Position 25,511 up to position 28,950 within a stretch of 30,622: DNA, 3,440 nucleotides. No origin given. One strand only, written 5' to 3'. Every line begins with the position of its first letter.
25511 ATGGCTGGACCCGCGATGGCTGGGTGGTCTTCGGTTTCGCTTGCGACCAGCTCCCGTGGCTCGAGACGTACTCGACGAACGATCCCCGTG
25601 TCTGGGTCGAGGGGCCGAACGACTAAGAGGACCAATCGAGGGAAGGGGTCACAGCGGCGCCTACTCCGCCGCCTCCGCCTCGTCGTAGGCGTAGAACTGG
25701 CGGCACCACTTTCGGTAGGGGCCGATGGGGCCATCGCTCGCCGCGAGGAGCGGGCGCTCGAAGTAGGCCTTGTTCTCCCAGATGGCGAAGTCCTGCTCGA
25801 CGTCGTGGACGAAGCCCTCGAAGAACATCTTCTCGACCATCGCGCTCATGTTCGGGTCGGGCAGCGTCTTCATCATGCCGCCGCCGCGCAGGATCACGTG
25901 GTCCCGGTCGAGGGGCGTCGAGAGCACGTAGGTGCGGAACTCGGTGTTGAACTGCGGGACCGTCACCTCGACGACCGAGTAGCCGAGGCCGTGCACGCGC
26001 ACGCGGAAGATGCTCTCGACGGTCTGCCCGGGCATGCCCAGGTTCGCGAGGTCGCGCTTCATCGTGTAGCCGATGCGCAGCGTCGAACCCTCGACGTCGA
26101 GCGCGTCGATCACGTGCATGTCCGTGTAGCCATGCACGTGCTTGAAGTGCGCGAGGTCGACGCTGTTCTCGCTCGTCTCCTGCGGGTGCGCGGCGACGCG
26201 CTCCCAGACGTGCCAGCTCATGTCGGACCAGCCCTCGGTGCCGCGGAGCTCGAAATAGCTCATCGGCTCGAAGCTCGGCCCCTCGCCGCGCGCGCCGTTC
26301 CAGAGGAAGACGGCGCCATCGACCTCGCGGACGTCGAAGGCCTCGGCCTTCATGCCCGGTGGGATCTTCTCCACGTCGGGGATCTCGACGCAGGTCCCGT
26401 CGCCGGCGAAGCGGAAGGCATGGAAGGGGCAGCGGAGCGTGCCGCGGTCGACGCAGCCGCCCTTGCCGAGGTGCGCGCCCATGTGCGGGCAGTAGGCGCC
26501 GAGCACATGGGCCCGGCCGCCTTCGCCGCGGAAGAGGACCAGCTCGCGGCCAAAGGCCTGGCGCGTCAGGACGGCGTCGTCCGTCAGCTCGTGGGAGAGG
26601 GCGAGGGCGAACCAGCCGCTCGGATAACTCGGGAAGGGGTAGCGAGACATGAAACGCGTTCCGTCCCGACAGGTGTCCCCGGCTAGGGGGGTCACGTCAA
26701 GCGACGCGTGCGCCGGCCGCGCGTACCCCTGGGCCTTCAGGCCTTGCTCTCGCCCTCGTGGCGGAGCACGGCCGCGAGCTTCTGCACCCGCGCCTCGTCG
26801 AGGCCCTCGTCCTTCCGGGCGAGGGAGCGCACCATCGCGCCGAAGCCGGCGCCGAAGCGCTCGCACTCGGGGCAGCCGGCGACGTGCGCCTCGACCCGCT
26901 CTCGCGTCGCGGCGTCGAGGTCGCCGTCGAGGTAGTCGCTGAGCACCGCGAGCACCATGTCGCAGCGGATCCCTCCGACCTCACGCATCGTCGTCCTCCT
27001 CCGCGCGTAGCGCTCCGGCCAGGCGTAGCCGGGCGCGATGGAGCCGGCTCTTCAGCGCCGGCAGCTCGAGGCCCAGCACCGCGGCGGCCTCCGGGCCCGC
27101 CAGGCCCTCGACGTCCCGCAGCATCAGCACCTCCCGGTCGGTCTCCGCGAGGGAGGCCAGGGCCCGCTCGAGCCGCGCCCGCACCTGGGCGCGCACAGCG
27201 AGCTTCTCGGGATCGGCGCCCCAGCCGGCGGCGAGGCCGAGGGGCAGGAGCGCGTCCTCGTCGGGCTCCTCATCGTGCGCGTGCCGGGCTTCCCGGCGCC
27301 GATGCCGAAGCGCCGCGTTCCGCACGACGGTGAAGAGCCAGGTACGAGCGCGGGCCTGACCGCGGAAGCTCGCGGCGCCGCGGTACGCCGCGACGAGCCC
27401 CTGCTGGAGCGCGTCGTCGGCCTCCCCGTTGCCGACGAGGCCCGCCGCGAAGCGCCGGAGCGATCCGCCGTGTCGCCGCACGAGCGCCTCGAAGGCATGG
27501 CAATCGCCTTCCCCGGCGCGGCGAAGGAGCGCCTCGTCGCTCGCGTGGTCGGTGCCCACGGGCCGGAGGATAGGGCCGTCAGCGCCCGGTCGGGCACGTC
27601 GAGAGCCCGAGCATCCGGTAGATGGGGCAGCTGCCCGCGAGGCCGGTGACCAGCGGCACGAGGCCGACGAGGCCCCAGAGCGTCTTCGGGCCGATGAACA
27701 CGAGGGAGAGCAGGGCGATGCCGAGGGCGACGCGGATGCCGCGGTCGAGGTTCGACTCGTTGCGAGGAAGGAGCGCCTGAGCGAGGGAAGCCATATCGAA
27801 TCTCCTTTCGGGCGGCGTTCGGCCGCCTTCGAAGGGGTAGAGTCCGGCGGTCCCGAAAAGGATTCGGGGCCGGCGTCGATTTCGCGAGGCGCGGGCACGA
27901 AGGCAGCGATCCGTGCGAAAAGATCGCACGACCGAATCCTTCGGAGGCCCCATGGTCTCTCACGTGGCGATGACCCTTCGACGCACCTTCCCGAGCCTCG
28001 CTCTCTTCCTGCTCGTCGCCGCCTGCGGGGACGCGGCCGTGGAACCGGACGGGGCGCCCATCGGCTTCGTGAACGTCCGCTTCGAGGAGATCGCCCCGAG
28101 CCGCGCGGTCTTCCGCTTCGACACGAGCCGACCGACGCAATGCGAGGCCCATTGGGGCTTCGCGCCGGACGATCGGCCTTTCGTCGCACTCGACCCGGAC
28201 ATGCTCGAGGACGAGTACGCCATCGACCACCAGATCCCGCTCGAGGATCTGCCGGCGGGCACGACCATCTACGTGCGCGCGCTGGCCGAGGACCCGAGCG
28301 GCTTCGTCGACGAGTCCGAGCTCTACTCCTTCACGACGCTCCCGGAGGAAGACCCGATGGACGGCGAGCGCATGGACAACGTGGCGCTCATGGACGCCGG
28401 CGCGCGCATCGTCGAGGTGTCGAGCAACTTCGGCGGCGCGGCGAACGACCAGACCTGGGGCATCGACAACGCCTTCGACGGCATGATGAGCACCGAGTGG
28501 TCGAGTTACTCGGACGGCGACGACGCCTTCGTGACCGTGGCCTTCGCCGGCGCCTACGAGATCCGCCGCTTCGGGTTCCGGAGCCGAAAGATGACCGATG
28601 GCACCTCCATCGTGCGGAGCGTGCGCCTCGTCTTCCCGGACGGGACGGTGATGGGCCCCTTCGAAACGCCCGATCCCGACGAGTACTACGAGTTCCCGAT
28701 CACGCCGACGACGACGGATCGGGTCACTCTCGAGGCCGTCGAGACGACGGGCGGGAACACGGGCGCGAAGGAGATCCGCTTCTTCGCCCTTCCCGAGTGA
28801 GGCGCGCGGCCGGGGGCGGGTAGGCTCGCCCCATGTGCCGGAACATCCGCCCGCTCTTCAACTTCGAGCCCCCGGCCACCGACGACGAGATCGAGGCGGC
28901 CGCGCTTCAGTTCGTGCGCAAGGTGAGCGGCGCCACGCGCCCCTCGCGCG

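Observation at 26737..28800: Self-contained ECF regulon defined by twin divergent promoters: DUF2892-sigma-ZAS anti-sigma versus a discoidin lipoprotein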

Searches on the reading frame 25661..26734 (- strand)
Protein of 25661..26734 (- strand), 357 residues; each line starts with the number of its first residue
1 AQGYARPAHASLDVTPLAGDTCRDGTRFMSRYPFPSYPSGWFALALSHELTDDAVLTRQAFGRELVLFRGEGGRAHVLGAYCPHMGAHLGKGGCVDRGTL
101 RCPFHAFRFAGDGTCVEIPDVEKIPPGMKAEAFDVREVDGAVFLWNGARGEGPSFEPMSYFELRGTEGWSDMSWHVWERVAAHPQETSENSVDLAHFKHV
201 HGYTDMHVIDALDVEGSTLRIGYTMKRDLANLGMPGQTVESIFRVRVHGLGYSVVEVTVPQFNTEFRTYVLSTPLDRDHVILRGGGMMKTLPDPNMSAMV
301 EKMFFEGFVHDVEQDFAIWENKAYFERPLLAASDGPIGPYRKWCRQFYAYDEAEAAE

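Call 3: search_protein_families(library=pfam, proteins=[window:25661-26734:-], max_evalue=0.01)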
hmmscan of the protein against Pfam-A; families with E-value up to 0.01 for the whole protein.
window:25661-26734:- (357 aa): 2 families
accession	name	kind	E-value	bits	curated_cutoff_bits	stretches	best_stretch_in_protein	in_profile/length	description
PF19298.5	KshA_C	-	1.8e-30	107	23.3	1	145-348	2-207/207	3-Ketosteroid 9alpha-hydroxylase C-terminal domain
PF00355.32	Rieske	-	4e-20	71.9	20.3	1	41-124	2-84/88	Rieske [2Fe-2S] domain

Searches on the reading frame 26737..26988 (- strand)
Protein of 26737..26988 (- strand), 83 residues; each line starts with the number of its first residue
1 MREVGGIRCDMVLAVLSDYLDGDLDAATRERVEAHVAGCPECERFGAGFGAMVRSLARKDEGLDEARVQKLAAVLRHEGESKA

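Call 3: search_protein_families(library=pfam, proteins=[window:26737-26988:-], max_evalue=0.01)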
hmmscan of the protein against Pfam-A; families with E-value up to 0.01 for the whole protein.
window:26737-26988:- (83 aa): 1 family
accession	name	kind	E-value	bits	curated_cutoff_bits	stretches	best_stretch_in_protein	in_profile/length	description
PF13490.11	zf-HC2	-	9e-13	48.5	22.2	1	9-42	1-34/35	Putative zinc-finger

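Call 15: search_solved_structures(query=window:26737-26988:-, max_evalue=1, show_alignments=3)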
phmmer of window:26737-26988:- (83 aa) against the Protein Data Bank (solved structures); distinct sequences matched with E-value up to 1: 1.
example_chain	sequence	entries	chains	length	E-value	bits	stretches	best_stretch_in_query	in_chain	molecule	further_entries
3hug_B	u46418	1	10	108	0.00042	24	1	18-46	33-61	PROBABLE CONSERVED MEMBRANE PROTEIN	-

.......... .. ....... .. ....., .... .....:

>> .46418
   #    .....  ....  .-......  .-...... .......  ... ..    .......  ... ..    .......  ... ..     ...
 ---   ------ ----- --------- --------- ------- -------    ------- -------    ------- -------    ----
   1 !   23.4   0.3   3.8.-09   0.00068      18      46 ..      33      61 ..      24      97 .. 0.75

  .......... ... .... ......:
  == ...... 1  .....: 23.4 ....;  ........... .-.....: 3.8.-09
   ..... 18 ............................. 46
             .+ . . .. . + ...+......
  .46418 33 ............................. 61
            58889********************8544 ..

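Call 17: search_protein_families(library=ncbifam, proteins=[window:26737-26988:-], max_evalue=0.001)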
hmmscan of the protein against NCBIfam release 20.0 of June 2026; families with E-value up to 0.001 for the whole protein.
window:26737-26988:- (83 aa): 3 families
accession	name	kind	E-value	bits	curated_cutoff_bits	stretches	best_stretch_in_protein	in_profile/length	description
TIGR03988.1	antisig_RsrA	equivalog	1.2e-08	34.9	62.5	1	8-65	1-57/77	mycothiol system anti-sigma-R factor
NF052368.1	antisigmaE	subfamily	1.3e-07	31.3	50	1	8-50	3-45/48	anti-sigma factor family protein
NF052375.1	antisigma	equivalog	0.00037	20.6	100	1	16-60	2-46/217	anti-sigma factor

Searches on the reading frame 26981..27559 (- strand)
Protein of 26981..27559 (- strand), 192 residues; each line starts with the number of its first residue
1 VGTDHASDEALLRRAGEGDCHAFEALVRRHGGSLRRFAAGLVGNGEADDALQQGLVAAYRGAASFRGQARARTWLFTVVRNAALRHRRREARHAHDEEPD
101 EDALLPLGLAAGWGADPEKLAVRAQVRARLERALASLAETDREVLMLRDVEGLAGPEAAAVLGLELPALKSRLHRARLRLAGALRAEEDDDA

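Call 3: search_protein_families(library=pfam, proteins=[window:26981-27559:-], max_evalue=0.01)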
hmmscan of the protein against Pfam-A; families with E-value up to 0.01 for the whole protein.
window:26981-27559:- (192 aa): 5 families
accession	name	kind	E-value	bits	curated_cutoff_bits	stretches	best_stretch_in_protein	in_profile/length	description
PF04542.20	Sigma70_r2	-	1.9e-16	60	24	1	26-92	1-70/71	Sigma-70 region 2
PF08281.18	Sigma70_r4_2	-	2.7e-12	46.6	25.7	1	128-180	2-54/54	Sigma-70, region 4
PF22029.2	PhyR_sigma2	-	1e-05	25.9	27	1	33-78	7-53/55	Sigma2 domain of PhyR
PF04545.22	Sigma70_r4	-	2.9e-05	23.9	24.1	1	133-180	1-48/50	Sigma-70, region 4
PF07638.17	Sigma70_ECF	-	0.0042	17.4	21.1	0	14-184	10-183/185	ECF sigma factor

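Call 14: search_solved_structures(query=window:26981-27559:-, max_evalue=0.00001)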
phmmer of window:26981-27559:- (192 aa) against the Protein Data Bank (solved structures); distinct sequences matched with E-value up to 0.00001: 19.
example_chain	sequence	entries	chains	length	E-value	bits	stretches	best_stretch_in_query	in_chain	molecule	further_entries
1or7_A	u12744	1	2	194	1.7e-19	73.9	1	4-180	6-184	RNA polymerase sigma-E factor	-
6jbq_F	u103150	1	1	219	2.5e-19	73.3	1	4-180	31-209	ECF RNA polymerase sigma-E factor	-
4cxf_A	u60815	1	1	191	8.3e-18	68.4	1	7-188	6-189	RNA POLYMERASE SIGMA FACTOR CNRH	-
6in7_B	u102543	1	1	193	9.2e-18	68.2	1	7-184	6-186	RNA polymerase sigma-H factor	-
8z6g_B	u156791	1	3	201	9.3e-18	68.2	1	6-184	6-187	RNA polymerase sigma factor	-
6jcy_F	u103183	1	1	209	9.8e-15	58.4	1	8-185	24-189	ECF RNA polymerase sigma factor SigH,ECF RNA polymerase sigma factor SigE,ECF RNA polymera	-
9m9d_F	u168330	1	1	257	2e-14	57.4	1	20-186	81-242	ECF RNA polymerase sigma factor SigE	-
9m9e_F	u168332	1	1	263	2.1e-14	57.3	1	20-186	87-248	ECF RNA polymerase sigma factor SigE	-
9m98_F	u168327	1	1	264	2.1e-14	57.3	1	20-186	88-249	ECF RNA polymerase sigma factor SigE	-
5zx2_F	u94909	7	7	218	9e-13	52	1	21-185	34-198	ECF RNA polymerase sigma factor SigH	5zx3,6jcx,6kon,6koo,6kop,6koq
5wuq_A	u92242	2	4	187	8.7e-11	45.5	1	12-185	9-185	ECF RNA polymerase sigma factor SigW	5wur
5uxx_A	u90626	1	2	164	9.2e-11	45.4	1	33-186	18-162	RNA polymerase sigma factor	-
2map_A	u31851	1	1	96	2.6e-10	43.9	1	4-89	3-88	RNA polymerase sigma factor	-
2mao_A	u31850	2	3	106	3.3e-10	43.6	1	4-90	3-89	RNA polymerase sigma factor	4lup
7qh5_A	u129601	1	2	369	1.2e-09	41.8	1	18-185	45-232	RNA polymerase sigma factor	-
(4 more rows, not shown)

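Call 17: search_protein_families(library=ncbifam, proteins=[window:26981-27559:-], max_evalue=0.001)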
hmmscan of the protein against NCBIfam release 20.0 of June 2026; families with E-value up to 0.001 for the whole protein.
window:26981-27559:- (192 aa): 78 families (the best 25 are shown)
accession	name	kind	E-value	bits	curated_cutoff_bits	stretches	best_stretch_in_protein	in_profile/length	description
NF008888.0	PRK11922.1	equivalog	4.5e-39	134.4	204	1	4-185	13-197/231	RNA polymerase sigma factor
NF009166.1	PRK12513.1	equivalog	2.5e-35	121.9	206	1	3-189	4-191/193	RNA polymerase sigma factor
NF007225.0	PRK09643.1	equivalog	3.3e-33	115.1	190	1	3-188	9-186/204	RNA polymerase sigma factor SigM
NF004113.0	PRK05602.1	equivalog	1.3e-27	96.8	208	1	3-190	27-207/211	RNA polymerase sigma factor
NF009185.0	PRK12533.1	equivalog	9.7e-23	81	248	1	20-187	28-196/231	RNA polymerase sigma factor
TIGR02939.1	RpoE_Sigma70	equivalog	2.3e-22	80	236.15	1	4-185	3-187/190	RNA polymerase sigma factor RpoE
NF009171.0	PRK12518.1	equivalog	5.7e-22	78.5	208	1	5-182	11-182/191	RNA polymerase sigma factor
TIGR02937.1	sigma70-ECF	superfamily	3.8e-21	75.4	42.9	1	21-182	1-163/165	sigma-70 family RNA polymerase sigma factor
NF009176.0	PRK12524.1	equivalog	5.1e-21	75.4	264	1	5-187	10-187/196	RNA polymerase sigma factor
NF009168.0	PRK12515.1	subfamily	1.6e-20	73.4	236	1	4-187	5-182/189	RNA polymerase sigma factor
NF009198.0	PRK12546.1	equivalog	2.9e-20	72.8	270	1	29-191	15-168/188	RNA polymerase sigma factor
TIGR02950.1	SigM_subfam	subfamily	1.9e-19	70.1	147.95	1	24-181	3-155/159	RNA polymerase sigma factor, SigM family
TIGR02989.1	Sig-70_gvs1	subfamily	2.2e-19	69.9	124.55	1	22-181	2-155/158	RNA polymerase sigma-70 factor, Rhodopirellula/Verrucomicrobium family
NF009164.0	PRK12511.1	equivalog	8.2e-19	67.8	185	1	32-180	15-155/182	RNA polymerase sigma factor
TIGR02983.1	SigE-fam_strep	subfamily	1.3e-18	67.4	141.55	1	21-184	6-158/162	SigE family RNA polymerase sigma factor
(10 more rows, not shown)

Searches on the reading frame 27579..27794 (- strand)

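Call 3: search_protein_families(library=pfam, proteins=[window:27579-27794:-], max_evalue=0.01)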
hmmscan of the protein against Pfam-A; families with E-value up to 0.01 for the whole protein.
window:27579-27794:- (71 aa): 1 family
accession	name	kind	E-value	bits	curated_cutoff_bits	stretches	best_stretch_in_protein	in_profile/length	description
PF11127.14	YgaP-like_TM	-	3.7e-20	72.3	25.3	1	11-69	3-65/66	Inner membrane protein YgaP-like, transmembrane domain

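Call 17: search_protein_families(library=ncbifam, proteins=[window:27579-27794:-], max_evalue=0.001)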
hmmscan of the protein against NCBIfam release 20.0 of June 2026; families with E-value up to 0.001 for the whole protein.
window:27579-27794:- (71 aa): 0 families

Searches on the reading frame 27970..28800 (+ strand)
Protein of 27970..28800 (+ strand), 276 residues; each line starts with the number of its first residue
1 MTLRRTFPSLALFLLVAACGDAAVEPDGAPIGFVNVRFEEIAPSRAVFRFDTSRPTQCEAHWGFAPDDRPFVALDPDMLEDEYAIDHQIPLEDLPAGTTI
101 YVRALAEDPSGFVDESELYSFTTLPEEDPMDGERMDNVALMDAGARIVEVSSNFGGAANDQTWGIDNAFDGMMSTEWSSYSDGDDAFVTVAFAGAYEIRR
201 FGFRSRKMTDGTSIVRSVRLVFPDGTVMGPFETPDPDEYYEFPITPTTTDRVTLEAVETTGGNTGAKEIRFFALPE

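Call 3: search_protein_families(library=pfam, proteins=[window:27970-28800:+], max_evalue=0.01)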
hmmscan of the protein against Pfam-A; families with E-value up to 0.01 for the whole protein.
window:27970-28800:+ (276 aa): 2 families
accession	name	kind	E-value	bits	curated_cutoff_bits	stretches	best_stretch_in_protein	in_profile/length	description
PF00754.31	F5_F8_type_C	-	1.5e-05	25.6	28.2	1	153-258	7-114/127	F5/8 type C domain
PF24135.1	DUF7402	-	4.3e-05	24.1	27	1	150-272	10-133/133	Domain of unknown function (DUF7402)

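Call 17: search_protein_families(library=ncbifam, proteins=[window:27970-28800:+], max_evalue=0.001)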
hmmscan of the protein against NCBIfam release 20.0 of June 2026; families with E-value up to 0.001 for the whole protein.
window:27970-28800:+ (276 aa): 1 family
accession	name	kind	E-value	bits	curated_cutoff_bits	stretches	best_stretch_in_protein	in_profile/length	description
NF047619.1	NADase_discoid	domain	0.00013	22.1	38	1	157-263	7-119/130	NADase-type glycan-binding domain-containing protein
